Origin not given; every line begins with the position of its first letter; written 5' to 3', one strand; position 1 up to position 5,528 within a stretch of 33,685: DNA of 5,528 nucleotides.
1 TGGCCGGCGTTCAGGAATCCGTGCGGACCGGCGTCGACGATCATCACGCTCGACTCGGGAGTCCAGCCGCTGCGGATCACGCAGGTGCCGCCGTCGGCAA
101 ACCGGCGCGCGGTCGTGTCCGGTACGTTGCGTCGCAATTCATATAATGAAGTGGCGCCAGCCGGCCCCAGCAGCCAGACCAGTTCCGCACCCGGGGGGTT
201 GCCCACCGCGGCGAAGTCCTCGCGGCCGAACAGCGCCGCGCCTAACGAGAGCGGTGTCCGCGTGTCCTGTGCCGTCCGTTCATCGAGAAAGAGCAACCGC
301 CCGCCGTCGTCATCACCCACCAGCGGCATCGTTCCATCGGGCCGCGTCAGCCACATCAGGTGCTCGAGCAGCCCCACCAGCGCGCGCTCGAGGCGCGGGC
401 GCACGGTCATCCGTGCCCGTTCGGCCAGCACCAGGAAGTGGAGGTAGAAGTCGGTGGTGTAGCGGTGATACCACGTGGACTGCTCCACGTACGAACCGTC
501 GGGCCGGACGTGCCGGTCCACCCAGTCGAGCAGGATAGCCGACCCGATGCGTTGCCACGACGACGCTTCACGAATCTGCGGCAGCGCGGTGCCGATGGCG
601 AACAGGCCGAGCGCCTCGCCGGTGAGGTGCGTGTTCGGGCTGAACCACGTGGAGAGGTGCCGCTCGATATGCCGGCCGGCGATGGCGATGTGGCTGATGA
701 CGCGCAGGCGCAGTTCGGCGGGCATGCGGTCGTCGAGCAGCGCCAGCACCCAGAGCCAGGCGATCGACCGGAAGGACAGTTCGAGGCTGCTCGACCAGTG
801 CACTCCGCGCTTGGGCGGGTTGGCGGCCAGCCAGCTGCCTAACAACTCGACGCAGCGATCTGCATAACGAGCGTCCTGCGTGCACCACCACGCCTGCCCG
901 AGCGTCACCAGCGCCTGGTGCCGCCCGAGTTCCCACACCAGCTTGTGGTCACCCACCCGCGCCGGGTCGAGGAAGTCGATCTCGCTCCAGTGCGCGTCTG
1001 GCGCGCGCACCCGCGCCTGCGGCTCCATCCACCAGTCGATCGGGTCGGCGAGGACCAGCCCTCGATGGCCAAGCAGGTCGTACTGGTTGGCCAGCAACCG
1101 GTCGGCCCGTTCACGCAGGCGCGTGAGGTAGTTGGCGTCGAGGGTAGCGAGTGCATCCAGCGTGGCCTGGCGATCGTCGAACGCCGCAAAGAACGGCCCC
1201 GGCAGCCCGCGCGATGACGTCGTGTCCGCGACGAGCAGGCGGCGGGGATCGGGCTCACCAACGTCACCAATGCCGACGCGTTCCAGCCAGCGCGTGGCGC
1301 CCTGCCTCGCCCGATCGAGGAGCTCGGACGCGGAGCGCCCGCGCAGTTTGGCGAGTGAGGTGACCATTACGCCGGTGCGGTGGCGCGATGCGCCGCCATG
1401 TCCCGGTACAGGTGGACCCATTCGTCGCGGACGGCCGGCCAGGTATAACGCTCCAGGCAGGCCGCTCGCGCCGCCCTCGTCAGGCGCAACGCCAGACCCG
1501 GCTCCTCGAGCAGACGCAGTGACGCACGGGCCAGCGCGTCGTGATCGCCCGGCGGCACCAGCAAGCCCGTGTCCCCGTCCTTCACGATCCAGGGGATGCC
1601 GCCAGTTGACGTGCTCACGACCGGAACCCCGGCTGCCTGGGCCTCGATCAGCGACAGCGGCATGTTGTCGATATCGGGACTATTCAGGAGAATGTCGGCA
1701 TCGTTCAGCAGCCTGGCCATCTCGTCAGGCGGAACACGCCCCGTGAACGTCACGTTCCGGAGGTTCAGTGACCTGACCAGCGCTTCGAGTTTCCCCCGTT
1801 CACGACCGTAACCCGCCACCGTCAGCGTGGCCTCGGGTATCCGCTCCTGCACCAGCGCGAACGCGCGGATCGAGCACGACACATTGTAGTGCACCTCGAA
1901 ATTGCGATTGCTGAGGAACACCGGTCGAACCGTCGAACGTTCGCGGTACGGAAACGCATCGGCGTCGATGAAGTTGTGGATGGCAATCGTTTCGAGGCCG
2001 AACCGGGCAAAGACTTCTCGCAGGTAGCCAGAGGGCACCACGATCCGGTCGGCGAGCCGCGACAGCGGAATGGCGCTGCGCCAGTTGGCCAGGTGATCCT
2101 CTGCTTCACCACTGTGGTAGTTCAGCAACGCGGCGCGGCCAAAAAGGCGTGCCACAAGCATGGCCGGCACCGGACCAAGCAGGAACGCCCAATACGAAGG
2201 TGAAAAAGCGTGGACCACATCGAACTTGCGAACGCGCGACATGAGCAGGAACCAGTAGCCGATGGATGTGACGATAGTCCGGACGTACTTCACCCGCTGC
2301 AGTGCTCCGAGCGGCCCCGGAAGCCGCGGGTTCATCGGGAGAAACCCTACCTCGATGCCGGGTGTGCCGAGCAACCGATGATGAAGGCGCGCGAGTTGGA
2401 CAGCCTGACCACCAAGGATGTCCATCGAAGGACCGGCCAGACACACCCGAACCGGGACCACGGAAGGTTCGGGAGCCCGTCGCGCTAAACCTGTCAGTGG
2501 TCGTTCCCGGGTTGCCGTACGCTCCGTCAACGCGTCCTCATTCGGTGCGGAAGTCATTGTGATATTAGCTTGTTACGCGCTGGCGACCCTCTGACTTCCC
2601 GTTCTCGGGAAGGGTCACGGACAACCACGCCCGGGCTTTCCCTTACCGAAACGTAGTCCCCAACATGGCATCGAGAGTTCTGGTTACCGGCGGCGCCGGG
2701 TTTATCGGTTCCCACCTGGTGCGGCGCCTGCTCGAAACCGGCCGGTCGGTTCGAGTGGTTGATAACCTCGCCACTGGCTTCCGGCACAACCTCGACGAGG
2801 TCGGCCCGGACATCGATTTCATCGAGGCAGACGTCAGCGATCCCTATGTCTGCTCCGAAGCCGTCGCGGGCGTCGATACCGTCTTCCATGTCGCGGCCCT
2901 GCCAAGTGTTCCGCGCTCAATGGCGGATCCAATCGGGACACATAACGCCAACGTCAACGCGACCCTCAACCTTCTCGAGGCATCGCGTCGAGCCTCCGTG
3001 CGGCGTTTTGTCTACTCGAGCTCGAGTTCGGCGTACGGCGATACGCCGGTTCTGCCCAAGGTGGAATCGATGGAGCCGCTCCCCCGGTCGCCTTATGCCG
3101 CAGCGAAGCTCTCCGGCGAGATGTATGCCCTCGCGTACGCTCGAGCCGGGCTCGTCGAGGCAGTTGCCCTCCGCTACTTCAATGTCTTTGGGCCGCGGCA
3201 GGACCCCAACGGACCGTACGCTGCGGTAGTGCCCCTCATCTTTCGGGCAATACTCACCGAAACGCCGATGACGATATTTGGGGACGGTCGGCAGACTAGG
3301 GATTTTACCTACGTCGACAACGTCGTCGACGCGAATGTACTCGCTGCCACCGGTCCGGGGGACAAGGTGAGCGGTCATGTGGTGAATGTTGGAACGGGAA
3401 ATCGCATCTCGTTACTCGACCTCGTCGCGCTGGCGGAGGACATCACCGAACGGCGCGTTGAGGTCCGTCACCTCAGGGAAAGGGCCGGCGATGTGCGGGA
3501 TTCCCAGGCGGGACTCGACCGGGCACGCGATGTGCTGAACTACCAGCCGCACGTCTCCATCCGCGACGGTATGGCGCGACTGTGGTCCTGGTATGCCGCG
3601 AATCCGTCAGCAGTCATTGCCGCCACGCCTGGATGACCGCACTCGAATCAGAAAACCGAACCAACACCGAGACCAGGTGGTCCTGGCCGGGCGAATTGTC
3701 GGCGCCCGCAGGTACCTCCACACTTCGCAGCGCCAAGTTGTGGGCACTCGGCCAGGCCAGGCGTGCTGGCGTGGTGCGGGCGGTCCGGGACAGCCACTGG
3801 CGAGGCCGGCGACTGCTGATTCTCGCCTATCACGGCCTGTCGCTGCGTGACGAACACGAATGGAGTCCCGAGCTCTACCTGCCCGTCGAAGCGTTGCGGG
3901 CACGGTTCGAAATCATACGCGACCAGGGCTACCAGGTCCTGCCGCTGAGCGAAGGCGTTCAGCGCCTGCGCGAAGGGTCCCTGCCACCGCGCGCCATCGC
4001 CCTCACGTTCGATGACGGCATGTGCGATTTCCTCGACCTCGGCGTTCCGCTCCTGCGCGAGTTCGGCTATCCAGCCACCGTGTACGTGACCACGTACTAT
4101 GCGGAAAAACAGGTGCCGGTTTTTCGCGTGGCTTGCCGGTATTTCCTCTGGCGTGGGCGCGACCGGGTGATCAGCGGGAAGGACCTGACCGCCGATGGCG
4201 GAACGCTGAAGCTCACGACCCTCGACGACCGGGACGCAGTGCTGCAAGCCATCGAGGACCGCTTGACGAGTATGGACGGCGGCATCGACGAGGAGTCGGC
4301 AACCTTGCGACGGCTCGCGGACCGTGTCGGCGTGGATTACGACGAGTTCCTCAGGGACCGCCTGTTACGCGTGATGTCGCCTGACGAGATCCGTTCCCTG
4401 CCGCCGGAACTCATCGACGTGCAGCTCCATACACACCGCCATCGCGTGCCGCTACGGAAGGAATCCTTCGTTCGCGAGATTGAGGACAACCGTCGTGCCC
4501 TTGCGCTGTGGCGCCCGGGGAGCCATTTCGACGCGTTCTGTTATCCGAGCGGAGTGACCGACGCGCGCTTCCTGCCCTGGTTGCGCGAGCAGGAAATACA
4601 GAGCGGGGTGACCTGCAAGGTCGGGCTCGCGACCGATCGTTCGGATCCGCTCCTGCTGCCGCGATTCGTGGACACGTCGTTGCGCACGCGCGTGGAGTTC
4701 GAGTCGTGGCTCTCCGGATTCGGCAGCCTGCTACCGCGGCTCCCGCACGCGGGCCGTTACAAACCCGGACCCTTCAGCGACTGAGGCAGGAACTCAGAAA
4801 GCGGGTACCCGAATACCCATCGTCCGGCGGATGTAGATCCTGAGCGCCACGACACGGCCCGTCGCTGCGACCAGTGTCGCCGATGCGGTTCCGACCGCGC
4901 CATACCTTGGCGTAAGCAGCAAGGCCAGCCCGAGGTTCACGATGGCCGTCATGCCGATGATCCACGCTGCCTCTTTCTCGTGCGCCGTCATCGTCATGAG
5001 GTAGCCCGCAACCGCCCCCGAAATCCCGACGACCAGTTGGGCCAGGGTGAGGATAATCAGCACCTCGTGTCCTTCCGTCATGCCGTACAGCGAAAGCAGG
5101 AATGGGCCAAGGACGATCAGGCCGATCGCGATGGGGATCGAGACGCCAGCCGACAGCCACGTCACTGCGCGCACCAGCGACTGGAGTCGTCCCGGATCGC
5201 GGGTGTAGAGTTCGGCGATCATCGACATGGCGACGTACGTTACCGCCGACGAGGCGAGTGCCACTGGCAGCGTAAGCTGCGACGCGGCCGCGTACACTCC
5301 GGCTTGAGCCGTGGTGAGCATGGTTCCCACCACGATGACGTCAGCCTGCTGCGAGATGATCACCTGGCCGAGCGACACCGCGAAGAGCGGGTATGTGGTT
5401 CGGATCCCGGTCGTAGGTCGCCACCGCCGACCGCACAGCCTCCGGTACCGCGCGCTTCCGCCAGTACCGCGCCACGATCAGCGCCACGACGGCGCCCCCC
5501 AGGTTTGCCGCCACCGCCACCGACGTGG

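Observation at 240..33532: Heptamer GTTAGGC is strongly over-represented, strand-skewed and independent of gene orientation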

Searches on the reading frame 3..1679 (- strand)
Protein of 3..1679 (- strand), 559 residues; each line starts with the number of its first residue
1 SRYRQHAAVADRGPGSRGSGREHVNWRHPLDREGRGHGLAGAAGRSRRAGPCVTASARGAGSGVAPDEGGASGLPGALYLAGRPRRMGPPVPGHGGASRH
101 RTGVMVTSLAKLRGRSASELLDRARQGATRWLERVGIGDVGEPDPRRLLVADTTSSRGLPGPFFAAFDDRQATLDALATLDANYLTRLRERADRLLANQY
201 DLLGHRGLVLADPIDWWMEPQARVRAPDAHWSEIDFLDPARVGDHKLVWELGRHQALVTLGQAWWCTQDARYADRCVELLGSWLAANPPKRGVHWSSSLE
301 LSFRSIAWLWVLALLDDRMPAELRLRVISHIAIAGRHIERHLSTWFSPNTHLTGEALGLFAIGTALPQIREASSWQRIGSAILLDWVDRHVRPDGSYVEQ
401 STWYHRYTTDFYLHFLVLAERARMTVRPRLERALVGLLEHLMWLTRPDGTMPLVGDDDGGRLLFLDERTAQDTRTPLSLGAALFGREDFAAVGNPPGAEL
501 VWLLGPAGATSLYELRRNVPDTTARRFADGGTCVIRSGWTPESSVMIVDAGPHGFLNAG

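Call 8: search_protein_families(library=pfam, proteins=[window:3-1679:-])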
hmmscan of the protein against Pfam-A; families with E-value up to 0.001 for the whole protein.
window:3-1679:- (559 aa): 1 family
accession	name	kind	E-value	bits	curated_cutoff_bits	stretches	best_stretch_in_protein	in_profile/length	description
PF16889.11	Hepar_II_III_N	-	3.6e-19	69.8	22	1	210-456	80-312/340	Heparinase II/III N-terminus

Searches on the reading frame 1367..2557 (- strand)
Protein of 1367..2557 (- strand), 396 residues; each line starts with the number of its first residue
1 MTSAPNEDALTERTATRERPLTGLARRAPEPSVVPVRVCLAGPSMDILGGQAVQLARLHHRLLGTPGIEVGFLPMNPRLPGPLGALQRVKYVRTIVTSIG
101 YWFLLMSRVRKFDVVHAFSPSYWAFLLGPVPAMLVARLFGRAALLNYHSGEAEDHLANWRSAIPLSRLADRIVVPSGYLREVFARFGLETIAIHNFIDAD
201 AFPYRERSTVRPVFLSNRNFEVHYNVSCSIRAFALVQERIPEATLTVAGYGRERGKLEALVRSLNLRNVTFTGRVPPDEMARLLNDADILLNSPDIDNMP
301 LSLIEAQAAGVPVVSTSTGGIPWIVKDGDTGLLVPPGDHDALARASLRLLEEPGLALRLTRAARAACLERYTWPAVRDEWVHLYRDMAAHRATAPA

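Call 8: search_protein_families(library=pfam, proteins=[window:1367-2557:-])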
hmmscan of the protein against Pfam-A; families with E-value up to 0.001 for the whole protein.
window:1367-2557:- (396 aa): 4 families
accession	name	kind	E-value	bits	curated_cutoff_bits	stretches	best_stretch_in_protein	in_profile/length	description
PF00534.26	Glycos_transf_1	-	9.6e-33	113.6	26.4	1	211-364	15-170/172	Glycosyl transferases group 1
PF13692.12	Glyco_trans_1_4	-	7.1e-30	104.6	27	1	223-351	14-141/142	Glycosyl transferases group 1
PF13524.12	Glyco_trans_1_2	-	1.9e-12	47.8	25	1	238-374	10-136/144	Glycosyl transferase-like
PF13439.12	Glyco_transf_4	-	2.7e-08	34.4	28.5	1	49-200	2-169/170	Glycosyltransferase Family 4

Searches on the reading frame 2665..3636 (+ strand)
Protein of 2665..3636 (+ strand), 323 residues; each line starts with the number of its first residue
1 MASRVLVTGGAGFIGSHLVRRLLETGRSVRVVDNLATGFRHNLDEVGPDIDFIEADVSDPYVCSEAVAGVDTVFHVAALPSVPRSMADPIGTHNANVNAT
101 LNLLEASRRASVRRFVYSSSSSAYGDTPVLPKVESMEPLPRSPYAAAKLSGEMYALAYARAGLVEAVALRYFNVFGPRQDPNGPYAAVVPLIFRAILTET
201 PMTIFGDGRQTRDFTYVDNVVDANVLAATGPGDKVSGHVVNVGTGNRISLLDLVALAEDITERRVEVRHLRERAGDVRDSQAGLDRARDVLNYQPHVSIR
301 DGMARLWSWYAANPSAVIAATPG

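Call 8: search_protein_families(library=pfam, proteins=[window:2665-3636:+])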
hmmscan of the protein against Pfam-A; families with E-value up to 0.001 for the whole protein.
window:2665-3636:+ (323 aa): 10 families
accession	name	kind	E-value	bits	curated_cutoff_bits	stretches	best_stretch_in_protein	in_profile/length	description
PF01370.27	Epimerase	-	4.1e-66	223.2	20.9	1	5-243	1-240/240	NAD dependent epimerase/dehydratase family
PF16363.11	GDP_Man_Dehyd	-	9.4e-56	190.1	27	1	6-304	1-330/332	GDP-mannose 4,6 dehydratase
PF01073.25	3Beta_HSD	-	4.8e-31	108.3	22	1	6-230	1-231/280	3-beta hydroxysteroid dehydrogenase/isomerase family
PF02719.21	Polysacc_synt_2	-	4.7e-15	56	20.2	1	5-253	1-239/293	Polysaccharide biosynthesis protein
PF13460.12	NAD_binding_10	-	1.9e-12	47.9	27.2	1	9-148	1-124/184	NAD(P)H-binding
PF05368.20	NmrA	-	1.1e-10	42.1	27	1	2-125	2-112/298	NmrA-like family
PF07993.18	NAD_binding_4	-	1.4e-10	41.2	20.1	1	7-223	1-257/258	Male sterility protein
PF04321.23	RmlD_sub_bind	-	5.5e-10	39.2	27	1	4-177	2-154/287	RmlD substrate binding domain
PF00106.31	adh_short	-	3.3e-06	27.2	26.6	1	5-71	3-72/195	short chain dehydrogenase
PF08659.16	KR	-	6.5e-06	26.6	22.6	1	5-124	3-140/180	KR domain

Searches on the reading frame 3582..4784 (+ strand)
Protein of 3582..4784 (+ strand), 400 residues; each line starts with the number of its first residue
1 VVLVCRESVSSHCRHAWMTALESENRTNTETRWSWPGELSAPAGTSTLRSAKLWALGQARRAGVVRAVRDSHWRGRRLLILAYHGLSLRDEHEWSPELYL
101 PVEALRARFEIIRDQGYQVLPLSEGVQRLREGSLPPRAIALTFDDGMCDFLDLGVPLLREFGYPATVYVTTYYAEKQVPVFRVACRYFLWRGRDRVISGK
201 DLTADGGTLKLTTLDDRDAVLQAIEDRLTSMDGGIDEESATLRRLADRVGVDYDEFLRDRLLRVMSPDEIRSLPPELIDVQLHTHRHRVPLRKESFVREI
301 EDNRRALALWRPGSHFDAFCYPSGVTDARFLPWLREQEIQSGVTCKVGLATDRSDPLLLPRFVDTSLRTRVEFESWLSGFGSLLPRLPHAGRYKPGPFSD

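Call 8: search_protein_families(library=pfam, proteins=[window:3582-4784:+])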
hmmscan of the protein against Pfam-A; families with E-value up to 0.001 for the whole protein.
window:3582-4784:+ (400 aa): 1 family
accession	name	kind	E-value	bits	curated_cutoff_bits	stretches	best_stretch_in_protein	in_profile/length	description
PF01522.26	Polysacc_deac_1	-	3.4e-11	43.6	23.1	1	134-337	4-119/124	Polysaccharide deacetylase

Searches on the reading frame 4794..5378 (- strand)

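Call 8: search_protein_families(library=pfam, proteins=[window:4794-5378:-])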
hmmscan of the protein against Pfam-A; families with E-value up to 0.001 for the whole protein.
window:4794-5378:- (194 aa): 2 families
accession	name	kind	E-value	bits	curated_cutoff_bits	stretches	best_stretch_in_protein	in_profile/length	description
PF13440.11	Polysacc_synt_3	-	4.5e-10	39.7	23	1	7-96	192-281/293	Polysaccharide biosynthesis protein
PF03023.19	MurJ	-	1.4e-06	27.7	27.4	1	4-188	211-404/451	Lipid II flippase MurJ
